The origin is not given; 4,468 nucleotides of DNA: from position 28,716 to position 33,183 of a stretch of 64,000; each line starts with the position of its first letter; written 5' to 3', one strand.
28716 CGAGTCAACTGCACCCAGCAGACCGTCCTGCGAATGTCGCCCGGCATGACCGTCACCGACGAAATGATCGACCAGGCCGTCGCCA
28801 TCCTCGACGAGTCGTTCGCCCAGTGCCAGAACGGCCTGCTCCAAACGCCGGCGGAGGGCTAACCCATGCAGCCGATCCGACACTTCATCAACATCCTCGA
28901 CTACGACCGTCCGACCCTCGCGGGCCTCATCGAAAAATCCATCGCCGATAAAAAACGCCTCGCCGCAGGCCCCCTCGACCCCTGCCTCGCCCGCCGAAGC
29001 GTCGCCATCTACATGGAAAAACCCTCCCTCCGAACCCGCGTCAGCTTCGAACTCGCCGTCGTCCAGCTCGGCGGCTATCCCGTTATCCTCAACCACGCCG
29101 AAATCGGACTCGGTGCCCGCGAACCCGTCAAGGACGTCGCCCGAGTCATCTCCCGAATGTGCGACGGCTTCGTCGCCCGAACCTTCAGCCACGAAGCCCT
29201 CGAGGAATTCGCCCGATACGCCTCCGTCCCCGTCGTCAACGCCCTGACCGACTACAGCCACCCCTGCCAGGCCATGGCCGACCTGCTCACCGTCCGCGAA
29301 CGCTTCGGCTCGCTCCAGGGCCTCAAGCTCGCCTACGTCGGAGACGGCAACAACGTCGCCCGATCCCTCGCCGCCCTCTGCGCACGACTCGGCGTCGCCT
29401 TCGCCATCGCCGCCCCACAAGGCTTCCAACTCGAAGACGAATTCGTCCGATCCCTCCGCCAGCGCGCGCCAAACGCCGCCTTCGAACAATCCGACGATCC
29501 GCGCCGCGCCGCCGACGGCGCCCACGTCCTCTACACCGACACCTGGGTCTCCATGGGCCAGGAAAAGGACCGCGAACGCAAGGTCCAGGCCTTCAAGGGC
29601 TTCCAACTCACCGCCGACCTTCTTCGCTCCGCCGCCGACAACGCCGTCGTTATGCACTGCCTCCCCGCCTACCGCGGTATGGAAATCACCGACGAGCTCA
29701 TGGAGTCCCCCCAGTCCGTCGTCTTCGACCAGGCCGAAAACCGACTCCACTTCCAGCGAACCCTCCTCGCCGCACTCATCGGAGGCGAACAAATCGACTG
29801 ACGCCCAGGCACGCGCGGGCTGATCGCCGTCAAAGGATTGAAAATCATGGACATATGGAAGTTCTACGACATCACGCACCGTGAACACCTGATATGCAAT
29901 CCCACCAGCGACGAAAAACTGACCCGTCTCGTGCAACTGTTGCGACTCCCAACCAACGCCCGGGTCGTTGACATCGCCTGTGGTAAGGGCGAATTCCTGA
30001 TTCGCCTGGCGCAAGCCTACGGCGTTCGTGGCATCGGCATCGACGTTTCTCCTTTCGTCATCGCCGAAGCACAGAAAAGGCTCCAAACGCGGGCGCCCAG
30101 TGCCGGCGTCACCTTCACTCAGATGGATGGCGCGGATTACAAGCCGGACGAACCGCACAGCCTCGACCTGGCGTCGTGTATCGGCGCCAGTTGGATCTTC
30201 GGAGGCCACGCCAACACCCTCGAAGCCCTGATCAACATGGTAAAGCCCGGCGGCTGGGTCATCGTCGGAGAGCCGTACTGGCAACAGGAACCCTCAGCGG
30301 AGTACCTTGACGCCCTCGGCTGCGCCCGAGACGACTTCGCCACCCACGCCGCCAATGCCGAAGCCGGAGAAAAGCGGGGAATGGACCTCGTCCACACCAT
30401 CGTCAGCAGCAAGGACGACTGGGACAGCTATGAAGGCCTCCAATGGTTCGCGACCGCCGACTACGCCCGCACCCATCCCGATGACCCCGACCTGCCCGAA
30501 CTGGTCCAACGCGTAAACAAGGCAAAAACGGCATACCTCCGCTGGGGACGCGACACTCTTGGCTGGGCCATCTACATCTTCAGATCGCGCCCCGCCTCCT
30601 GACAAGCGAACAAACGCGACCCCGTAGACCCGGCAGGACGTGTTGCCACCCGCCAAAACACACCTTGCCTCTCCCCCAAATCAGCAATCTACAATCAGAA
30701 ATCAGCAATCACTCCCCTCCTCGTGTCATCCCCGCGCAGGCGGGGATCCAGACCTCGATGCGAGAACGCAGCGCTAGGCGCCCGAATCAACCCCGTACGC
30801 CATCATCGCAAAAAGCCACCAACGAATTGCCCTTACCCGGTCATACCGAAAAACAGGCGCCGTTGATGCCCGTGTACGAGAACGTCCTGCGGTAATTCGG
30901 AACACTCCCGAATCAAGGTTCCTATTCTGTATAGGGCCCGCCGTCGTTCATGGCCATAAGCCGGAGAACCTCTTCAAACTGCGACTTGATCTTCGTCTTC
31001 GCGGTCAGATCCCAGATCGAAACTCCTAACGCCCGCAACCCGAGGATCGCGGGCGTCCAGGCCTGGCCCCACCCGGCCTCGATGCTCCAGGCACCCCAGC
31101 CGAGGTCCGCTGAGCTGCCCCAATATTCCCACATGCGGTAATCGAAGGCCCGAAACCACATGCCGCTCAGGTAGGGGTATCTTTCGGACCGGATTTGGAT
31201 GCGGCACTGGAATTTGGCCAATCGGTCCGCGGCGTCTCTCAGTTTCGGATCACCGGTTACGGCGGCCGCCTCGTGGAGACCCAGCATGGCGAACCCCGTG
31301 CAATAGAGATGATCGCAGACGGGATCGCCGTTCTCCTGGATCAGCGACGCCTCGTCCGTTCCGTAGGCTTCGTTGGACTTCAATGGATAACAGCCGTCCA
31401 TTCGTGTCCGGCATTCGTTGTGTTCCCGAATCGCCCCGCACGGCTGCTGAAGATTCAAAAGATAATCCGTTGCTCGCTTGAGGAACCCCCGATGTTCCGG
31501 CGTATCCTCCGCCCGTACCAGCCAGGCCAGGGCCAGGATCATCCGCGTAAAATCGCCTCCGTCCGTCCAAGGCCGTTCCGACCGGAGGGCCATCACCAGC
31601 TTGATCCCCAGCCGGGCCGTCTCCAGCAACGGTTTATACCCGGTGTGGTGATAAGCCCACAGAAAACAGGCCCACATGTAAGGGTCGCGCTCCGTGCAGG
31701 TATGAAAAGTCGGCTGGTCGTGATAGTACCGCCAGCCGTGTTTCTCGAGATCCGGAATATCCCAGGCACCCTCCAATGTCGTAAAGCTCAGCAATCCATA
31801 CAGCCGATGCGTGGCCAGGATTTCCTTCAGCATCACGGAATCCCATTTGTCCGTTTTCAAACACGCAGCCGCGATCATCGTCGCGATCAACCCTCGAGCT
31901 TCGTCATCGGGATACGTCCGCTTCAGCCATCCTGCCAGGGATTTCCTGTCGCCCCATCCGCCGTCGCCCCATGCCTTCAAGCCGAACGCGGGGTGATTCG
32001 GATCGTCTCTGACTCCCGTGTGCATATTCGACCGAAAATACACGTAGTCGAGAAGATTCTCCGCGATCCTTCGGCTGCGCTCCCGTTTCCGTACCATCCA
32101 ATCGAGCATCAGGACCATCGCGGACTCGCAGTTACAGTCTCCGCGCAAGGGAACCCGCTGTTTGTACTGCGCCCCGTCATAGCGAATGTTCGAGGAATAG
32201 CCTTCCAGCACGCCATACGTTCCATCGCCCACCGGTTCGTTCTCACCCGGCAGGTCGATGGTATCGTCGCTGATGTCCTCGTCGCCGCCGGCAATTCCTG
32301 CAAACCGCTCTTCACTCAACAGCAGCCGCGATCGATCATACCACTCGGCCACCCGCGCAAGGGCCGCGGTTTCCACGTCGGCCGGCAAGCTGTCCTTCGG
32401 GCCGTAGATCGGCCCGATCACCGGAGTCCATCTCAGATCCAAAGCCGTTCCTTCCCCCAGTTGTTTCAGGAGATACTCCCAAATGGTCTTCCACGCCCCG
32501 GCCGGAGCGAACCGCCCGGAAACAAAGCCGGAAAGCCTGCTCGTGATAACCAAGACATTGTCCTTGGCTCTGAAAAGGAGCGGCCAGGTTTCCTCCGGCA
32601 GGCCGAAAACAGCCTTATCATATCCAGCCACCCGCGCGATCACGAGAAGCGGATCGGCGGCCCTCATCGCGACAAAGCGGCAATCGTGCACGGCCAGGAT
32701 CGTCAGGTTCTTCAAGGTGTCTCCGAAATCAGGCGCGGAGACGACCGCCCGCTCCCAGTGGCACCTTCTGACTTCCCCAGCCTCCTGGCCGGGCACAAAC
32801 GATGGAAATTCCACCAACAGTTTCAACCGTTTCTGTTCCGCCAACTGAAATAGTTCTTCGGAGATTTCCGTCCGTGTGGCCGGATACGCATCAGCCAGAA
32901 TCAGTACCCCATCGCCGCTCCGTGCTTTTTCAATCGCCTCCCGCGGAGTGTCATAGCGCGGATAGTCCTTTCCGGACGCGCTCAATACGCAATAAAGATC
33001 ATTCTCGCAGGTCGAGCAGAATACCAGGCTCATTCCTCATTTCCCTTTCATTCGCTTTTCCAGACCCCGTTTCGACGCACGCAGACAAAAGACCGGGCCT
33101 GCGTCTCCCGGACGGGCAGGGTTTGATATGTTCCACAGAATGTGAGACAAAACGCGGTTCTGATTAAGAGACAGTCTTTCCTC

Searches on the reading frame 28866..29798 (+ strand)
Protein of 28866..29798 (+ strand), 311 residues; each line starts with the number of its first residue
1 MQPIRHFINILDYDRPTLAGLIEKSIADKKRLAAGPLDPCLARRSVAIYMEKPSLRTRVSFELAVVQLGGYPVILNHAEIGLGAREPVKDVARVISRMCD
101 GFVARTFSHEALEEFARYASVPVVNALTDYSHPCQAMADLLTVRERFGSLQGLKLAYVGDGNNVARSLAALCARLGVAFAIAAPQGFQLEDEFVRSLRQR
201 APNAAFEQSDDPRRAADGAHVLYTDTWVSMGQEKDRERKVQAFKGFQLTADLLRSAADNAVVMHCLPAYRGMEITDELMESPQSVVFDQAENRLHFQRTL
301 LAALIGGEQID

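Call 79: find_encoding_contigs(protein=window:28866-29798:+, flank=10000, max_places=10)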
Protein window:28866-29798:+ (311 aa): 14 contigs read that carry it; 10 places shown.
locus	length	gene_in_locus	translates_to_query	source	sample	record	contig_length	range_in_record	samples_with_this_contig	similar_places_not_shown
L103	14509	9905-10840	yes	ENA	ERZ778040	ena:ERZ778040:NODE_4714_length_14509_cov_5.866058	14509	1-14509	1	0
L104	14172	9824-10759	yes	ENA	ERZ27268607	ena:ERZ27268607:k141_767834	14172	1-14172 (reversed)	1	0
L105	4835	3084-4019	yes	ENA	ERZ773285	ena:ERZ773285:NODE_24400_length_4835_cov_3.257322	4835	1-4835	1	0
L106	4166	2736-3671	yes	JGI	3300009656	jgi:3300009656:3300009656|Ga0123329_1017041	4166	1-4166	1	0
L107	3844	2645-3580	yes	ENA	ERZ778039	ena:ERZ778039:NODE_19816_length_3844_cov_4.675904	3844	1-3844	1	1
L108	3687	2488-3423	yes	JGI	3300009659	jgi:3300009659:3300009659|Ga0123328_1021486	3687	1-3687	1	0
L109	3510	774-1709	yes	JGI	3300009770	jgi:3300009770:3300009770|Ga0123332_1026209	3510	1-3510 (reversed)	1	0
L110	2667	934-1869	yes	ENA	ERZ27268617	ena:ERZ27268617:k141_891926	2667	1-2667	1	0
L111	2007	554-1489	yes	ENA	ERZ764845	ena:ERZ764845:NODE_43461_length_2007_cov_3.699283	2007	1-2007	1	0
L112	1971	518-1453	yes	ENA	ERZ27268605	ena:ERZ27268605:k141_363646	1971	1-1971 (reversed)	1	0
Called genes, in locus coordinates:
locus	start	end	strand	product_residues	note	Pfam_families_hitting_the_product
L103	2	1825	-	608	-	?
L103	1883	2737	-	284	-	PF01408:GFO_IDH_MocA (weak)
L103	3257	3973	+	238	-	PF07238:PilZ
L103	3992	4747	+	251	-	PF07238:PilZ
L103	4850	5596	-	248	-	PF20772:TACO1_YebC_N, PF01709:Transcrip_reg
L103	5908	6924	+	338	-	PF00326:Peptidase_S9, PF11144:DUF2920 (weak)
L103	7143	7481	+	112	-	PF00076:RRM_1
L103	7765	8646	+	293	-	PF00696:AA_kinase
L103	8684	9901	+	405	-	PF00202:Aminotran_3, PF00155:Aminotran_1_2 (weak)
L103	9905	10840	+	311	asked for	PF02729:OTCace_N, PF00185:OTCace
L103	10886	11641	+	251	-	PF02353:CMAS (weak), PF13489:Methyltransf_23, PF01209:Ubie_methyltran (faint), PF13649:Methyltransf_25, PF13847:Methyltransf_31, PF08241:Methyltransf_11, PF08242:Methyltransf_12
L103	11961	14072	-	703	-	-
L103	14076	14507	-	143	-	?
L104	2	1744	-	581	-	?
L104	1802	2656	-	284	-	PF01408:GFO_IDH_MocA (weak)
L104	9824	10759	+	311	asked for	PF02729:OTCace_N, PF00185:OTCace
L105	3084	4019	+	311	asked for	PF02729:OTCace_N, PF00185:OTCace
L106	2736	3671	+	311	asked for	PF02729:OTCace_N, PF00185:OTCace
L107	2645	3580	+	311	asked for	PF02729:OTCace_N, PF00185:OTCace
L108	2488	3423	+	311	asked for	PF02729:OTCace_N, PF00185:OTCace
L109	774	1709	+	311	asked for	PF02729:OTCace_N, PF00185:OTCace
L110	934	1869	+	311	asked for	PF02729:OTCace_N, PF00185:OTCace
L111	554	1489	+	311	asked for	PF02729:OTCace_N, PF00185:OTCace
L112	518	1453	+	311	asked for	PF02729:OTCace_N, PF00185:OTCace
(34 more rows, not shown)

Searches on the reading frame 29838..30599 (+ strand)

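Call 109: search_protein_families(library=pfam, proteins=[window:29838-30599:+], max_evalue=0.01)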
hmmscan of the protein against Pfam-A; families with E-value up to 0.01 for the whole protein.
window:29838-30599:+ (254 aa): 14 families
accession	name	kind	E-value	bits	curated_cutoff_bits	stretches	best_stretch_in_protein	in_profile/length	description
PF13649.12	Methyltransf_25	-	1e-13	52.2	27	1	43-139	1-97/97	Methyltransferase domain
PF13847.12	Methyltransf_31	-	5.5e-12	46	27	1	40-150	4-116/145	Methyltransferase domain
PF08241.18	Methyltransf_11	-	4.6e-10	40.4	21.2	1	44-143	1-95/95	Methyltransferase domain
PF13489.12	Methyltransf_23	-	8.6e-10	39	27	1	26-146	7-119/164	Methyltransferase domain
PF08242.18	Methyltransf_12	-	1.2e-09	39.2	30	1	44-141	1-98/98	Methyltransferase domain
PF02353.26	CMAS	-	8.4e-07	29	27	1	25-122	48-141/273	Mycolic acid cyclopropane synthetase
PF01209.24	Ubie_methyltran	-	8.6e-06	25.7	20.1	1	40-144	48-152/233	ubiE/COQ5 methyltransferase family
PF01135.25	PCMT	-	6e-05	23.3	20.3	1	29-143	63-171/210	Protein-L-isoaspartate(D-aspartate) O-methyltransferase (PCMT)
PF03291.22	mRNA_G-N7_MeTrfase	-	0.00055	19.6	26.6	1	40-84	62-106/315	mRNA (guanine-N(7))-methyltransferase domain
PF07021.18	MetW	-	0.00069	19.7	21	1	37-78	11-52/193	Methionine biosynthesis protein MetW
PF02390.23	Methyltransf_4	-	0.00069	19.6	24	1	42-85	4-48/173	Putative methyltransferase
PF13679.12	Methyltransf_32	-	0.0045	17.4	27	1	38-103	24-94/143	Methyltransferase domain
PF05175.20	MTS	-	0.008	16.3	23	0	31-103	23-95/170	Methyltransferase small domain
PF08003.17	Methyltransf_9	-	0.0089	15.5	23.8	0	20-74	96-150/315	Protein of unknown function (DUF1698)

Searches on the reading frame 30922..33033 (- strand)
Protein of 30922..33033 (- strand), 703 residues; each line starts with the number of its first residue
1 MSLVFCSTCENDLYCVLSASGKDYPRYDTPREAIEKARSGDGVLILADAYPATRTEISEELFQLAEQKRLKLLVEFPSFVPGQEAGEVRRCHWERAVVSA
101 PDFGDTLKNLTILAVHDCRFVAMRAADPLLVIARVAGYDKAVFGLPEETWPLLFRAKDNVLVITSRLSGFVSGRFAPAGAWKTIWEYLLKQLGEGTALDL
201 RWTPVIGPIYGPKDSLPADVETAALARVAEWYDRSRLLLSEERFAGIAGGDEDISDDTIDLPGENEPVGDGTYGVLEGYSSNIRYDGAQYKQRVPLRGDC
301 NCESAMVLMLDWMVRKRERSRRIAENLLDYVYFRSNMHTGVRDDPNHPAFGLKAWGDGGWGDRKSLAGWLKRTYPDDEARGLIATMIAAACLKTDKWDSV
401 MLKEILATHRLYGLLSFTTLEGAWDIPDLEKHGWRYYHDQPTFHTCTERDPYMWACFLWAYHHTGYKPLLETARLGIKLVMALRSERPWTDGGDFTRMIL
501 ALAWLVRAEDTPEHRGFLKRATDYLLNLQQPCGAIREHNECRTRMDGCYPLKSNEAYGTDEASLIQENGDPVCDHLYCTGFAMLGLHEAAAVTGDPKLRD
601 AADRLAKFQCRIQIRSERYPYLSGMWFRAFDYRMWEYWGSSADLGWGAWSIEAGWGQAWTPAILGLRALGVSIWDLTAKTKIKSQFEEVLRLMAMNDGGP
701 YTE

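Call 6: search_protein_families(library=pfam, proteins=[window:30922-33033:-], max_evalue=0.1)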
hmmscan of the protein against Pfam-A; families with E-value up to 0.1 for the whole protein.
window:30922-33033:- (703 aa): 1 family
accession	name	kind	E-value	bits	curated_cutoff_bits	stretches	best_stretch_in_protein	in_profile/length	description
PF07944.18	Beta-AFase-like_GH127_cat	-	0.014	14.8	24.9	1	489-612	54-160/376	Beta-L-arabinofuranosidase, GH127 catalytic domain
